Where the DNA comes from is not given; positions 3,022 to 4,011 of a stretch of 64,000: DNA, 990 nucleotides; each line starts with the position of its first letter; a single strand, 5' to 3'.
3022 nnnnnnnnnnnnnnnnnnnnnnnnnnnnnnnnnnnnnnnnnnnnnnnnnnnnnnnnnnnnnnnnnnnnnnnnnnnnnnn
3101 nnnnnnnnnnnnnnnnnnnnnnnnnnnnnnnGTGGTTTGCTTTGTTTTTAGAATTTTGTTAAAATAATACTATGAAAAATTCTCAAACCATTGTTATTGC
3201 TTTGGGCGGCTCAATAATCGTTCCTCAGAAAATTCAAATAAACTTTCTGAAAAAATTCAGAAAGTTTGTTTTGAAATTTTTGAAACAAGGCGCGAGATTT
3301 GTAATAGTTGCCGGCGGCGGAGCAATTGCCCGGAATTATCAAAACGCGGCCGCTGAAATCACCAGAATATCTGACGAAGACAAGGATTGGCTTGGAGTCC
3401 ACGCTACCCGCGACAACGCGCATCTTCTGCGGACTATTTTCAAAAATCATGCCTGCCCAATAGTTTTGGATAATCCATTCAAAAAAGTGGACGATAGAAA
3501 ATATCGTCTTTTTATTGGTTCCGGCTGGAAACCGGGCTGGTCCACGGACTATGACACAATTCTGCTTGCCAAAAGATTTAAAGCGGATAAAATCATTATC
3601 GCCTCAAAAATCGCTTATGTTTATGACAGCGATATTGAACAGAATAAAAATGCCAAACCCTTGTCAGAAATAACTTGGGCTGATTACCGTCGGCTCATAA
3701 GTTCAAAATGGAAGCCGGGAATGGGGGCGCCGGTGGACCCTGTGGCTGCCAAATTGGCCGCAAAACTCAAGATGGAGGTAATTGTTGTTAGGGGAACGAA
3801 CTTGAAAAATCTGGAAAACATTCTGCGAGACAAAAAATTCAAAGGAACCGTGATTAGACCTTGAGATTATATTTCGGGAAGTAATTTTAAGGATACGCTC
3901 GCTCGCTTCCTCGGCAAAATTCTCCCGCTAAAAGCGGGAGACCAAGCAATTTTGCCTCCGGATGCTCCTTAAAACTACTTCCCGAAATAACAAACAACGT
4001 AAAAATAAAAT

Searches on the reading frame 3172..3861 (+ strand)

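Call 80: search_protein_families(library=pfam, proteins=[window:3172-3861:+], max_evalue=0.0001)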
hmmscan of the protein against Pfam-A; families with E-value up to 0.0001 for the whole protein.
window:3172-3861:+ (230 aa): 1 family
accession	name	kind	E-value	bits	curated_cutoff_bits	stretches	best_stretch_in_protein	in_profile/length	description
PF00696.33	AA_kinase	-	4.4e-24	85.9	24.9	1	6-206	2-233/234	Amino acid kinase family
